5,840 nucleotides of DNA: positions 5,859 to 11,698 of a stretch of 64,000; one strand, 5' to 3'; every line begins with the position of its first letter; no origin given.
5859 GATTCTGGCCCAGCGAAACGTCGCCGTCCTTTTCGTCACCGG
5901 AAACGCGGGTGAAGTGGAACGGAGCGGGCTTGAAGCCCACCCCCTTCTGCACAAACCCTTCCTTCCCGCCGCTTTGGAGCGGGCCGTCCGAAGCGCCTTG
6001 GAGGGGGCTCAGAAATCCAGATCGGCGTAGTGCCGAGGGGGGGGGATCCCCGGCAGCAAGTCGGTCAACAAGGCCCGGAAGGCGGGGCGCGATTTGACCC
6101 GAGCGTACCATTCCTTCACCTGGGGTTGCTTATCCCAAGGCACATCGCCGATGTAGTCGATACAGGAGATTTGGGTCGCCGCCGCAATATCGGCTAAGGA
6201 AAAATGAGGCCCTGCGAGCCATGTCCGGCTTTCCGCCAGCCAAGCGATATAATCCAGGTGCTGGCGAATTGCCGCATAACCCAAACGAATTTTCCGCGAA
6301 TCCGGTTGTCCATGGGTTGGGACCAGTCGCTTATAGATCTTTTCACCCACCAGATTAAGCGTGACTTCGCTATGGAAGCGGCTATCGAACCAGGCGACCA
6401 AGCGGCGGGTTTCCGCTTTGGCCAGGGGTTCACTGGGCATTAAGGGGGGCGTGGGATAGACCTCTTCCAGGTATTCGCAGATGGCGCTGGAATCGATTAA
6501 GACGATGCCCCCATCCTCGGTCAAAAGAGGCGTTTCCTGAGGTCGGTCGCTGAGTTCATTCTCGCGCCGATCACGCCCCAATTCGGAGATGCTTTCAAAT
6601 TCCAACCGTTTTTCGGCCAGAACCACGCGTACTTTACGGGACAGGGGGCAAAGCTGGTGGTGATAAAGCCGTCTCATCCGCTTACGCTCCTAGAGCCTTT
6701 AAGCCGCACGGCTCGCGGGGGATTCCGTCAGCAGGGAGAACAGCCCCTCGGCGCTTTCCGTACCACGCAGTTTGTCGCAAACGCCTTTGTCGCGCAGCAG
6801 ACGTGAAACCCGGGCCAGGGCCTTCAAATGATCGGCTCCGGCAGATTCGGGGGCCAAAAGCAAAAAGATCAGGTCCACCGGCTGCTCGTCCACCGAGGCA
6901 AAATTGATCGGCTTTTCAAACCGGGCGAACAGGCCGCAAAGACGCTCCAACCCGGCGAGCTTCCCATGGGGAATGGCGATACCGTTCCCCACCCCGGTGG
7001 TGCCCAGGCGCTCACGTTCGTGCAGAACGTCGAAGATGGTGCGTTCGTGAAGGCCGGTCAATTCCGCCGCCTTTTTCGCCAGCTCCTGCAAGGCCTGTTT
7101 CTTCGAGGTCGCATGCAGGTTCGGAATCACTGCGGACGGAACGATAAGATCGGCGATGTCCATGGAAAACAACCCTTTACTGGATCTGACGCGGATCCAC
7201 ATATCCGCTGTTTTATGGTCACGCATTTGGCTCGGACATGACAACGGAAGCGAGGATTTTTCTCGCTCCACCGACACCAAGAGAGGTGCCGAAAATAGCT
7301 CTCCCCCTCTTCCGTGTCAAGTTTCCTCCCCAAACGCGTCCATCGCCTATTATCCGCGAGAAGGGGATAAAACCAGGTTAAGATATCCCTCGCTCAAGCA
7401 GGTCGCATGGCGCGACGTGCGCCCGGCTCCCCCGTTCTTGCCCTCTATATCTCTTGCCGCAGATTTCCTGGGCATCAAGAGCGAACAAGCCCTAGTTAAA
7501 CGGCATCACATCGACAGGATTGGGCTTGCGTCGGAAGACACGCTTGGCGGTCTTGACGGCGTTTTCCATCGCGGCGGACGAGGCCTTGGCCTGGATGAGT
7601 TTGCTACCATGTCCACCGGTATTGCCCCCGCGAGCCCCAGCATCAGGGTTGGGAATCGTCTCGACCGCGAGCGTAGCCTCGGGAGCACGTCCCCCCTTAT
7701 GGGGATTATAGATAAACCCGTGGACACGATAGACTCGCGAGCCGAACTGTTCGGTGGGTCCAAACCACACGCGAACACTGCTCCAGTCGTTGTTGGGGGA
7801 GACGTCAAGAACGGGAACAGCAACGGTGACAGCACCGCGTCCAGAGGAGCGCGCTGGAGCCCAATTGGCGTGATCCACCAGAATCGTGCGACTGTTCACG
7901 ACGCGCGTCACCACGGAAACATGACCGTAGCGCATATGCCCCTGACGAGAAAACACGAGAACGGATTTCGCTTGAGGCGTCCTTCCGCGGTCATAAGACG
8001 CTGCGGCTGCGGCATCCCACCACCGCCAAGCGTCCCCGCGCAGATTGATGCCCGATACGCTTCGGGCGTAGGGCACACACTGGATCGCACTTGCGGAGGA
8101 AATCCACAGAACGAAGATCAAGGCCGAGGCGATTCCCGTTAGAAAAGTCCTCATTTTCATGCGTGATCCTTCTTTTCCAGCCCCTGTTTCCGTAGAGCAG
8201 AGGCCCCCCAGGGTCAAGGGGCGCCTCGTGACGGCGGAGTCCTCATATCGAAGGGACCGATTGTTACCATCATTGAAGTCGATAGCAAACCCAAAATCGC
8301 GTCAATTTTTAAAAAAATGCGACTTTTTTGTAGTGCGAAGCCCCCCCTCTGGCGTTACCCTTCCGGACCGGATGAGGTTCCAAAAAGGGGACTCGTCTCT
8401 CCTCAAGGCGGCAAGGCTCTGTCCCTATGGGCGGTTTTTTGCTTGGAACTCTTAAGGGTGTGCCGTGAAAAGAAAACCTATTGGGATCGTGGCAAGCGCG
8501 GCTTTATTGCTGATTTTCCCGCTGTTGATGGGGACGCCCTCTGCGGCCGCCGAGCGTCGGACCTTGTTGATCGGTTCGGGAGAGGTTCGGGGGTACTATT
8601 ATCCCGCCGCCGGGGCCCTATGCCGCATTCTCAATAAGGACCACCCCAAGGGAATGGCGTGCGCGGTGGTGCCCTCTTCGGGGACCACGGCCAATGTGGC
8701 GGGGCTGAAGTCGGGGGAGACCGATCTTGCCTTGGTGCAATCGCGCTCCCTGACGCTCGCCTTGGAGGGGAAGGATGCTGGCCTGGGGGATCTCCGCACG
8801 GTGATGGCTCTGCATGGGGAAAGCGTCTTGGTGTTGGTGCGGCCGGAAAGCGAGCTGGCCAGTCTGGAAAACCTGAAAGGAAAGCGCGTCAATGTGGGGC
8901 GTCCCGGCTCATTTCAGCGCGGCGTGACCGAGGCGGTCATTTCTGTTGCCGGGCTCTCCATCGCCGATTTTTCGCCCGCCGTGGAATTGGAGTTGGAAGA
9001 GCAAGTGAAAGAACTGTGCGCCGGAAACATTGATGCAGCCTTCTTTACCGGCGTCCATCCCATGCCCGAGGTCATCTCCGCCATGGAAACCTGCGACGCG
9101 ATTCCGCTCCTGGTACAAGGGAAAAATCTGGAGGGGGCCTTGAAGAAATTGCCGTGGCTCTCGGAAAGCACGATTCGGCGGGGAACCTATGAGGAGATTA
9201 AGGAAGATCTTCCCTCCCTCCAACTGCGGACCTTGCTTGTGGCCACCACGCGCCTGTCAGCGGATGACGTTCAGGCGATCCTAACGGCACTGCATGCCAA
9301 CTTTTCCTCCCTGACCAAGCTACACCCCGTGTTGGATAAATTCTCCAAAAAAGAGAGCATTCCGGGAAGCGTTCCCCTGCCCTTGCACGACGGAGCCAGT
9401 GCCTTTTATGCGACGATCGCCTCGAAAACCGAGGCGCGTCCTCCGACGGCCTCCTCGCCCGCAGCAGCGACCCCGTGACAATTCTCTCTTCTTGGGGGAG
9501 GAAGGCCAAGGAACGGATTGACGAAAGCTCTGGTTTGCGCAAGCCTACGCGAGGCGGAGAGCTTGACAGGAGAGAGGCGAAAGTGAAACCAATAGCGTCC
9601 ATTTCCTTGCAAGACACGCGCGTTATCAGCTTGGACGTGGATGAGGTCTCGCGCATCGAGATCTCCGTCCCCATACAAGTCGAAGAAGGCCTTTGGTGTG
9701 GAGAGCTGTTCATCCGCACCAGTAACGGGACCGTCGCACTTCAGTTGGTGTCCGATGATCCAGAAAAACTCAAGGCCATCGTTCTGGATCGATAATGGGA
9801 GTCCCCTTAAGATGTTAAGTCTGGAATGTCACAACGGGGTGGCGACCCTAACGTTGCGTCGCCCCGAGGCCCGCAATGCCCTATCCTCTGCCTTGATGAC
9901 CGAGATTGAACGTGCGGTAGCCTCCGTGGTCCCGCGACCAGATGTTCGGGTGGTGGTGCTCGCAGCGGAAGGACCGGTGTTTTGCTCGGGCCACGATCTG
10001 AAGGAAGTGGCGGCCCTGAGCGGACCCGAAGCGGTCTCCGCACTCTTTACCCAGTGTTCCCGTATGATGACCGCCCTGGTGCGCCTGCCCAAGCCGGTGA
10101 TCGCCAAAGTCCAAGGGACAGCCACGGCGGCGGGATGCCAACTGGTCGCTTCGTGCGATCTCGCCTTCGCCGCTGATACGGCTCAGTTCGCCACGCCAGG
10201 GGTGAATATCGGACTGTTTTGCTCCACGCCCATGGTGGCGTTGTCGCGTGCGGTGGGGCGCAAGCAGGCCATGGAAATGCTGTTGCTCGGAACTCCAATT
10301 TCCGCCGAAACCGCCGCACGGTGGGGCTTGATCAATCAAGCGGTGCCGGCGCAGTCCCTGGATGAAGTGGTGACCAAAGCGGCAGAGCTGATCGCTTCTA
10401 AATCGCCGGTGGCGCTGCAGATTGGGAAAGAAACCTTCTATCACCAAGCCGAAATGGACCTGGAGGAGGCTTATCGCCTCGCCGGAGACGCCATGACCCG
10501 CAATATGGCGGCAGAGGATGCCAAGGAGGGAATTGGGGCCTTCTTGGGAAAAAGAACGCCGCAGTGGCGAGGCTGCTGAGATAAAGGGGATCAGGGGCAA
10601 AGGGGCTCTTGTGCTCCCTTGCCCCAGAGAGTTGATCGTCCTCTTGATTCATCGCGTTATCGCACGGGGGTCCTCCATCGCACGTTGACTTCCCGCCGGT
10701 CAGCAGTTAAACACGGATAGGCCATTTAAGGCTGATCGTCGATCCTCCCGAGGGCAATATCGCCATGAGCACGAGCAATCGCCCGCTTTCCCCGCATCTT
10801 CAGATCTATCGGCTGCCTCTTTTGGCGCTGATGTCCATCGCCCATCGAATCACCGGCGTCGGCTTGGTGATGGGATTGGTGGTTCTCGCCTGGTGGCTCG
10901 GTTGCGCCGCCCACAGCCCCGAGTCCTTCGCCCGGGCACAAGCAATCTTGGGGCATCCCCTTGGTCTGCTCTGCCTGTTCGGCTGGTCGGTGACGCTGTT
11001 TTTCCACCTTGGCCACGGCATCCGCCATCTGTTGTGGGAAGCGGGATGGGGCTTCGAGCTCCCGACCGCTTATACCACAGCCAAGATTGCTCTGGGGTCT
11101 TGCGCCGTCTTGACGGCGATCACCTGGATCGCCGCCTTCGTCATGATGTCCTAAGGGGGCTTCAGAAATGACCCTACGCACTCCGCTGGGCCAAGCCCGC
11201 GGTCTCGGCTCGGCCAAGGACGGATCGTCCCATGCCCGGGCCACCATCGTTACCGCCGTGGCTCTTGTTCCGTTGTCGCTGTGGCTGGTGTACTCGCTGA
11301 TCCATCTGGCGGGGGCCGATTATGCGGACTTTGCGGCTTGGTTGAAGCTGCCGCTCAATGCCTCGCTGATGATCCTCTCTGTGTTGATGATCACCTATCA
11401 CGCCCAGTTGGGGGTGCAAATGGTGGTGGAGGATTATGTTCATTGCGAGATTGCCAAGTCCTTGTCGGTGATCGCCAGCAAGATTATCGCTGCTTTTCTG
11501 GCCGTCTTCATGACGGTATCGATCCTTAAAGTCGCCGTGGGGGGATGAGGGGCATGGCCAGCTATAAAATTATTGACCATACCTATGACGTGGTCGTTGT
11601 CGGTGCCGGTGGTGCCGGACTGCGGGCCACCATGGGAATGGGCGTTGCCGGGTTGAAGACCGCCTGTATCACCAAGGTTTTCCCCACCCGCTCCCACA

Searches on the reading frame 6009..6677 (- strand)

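Call 56: search_protein_families(library=pfam, proteins=[window:6009-6677:-], max_evalue=0.001)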
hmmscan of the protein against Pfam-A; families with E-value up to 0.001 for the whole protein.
window:6009-6677:- (222 aa): 6 families
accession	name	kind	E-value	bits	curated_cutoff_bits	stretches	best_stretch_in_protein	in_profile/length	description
PF13417.12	GST_N_3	-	1.7e-14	54.3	22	1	4-78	1-75/75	Glutathione S-transferase, N-terminal domain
PF13409.12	GST_N_2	-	7e-11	43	25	1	10-72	2-69/70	Glutathione S-transferase, N-terminal domain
PF00043.30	GST_C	-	1e-06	29.3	20.7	1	145-198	40-93/93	Glutathione S-transferase, C-terminal domain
PF02798.26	GST_N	-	2.7e-06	28.1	20.9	1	3-71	4-75/76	Glutathione S-transferase, N-terminal domain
PF13410.11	GST_C_2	-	1.1e-05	25.9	24.9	1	134-193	8-69/69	Glutathione S-transferase, C-terminal domain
PF14497.11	GST_C_3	-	9.3e-05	23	21.6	1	139-201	33-98/104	Glutathione S-transferase, C-terminal domain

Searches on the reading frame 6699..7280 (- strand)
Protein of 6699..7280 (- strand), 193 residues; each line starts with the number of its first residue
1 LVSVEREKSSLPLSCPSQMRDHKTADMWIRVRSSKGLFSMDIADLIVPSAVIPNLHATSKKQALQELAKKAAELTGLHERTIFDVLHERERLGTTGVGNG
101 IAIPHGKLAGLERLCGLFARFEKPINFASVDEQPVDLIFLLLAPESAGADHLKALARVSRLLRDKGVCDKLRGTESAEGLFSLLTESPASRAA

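Call 56: search_protein_families(library=pfam, proteins=[window:6699-7280:-], max_evalue=0.001)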
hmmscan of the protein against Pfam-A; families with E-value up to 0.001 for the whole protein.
window:6699-7280:- (193 aa): 1 family
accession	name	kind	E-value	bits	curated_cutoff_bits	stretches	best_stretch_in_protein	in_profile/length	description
PF00359.27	PTS_EIIA_2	-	8.5e-31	107.3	27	1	49-186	6-143/144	Phosphoenolpyruvate-dependent sugar phosphotransferase system, EIIA 2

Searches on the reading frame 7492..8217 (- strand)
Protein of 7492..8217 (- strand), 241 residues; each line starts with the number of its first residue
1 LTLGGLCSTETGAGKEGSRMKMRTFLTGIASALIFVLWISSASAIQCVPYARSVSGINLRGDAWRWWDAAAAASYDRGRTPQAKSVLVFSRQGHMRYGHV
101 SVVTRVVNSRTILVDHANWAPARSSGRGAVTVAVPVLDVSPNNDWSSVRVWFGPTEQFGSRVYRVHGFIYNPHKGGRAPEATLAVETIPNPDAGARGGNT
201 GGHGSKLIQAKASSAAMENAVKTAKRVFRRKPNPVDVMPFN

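Call 56: search_protein_families(library=pfam, proteins=[window:7492-8217:-], max_evalue=0.001)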
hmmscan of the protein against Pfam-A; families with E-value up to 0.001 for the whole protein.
window:7492-8217:- (241 aa): 1 family
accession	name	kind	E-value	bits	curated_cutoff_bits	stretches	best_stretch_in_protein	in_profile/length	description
PF05257.22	CHAP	-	1.3e-15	58.1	26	1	44-118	7-81/81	CHAP domain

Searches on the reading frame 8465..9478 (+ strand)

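Call 24: search_protein_families(library=pfam, proteins=[window:8465-9478:+], max_evalue=0.001)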
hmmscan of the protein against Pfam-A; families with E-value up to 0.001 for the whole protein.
window:8465-9478:+ (337 aa): 3 families
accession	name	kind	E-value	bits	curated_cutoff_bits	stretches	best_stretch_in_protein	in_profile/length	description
PF16868.10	NMT1_3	-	2.6e-51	175.4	27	1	36-315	1-285/289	NMT1-like family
PF12974.12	Phosphonate-bd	-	1.8e-07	31.2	27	1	63-195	28-163/242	ABC transporter, phosphonate, periplasmic substrate-binding protein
PF09084.16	NMT1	-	1.4e-06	28.8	20.5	1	63-196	20-150/216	NMT1/THI5 like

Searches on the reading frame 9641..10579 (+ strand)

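Call 24: search_protein_families(library=pfam, proteins=[window:9641-10579:+], max_evalue=0.001)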
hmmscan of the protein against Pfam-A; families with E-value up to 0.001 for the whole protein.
window:9641-10579:+ (312 aa): 2 families
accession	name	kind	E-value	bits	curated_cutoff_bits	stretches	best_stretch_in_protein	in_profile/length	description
PF00378.25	ECH_1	-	1.6e-58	198.4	27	1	64-310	3-249/251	Enoyl-CoA hydratase/isomerase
PF16113.10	ECH_2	-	2.4e-29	103.3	27.2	2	68-248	2-185/335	Enoyl-CoA hydratase/isomerase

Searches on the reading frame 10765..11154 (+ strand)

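Call 24: search_protein_families(library=pfam, proteins=[window:10765-11154:+], max_evalue=0.001)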
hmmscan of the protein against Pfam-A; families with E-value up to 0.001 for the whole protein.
window:10765-11154:+ (129 aa): 1 family
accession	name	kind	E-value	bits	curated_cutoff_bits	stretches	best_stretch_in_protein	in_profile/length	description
PF01127.27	Sdh_cyt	-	2e-31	109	25.8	1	3-119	2-121/122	Succinate dehydrogenase/Fumarate reductase transmembrane subunit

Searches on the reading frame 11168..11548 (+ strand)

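Call 24: search_protein_families(library=pfam, proteins=[window:11168-11548:+], max_evalue=0.001)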
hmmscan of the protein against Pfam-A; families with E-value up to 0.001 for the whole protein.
window:11168-11548:+ (126 aa): 1 family
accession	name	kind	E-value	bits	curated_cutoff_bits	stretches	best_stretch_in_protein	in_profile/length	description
PF01127.27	Sdh_cyt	-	1.6e-16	60.9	25.8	1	1-111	1-121/122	Succinate dehydrogenase/Fumarate reductase transmembrane subunit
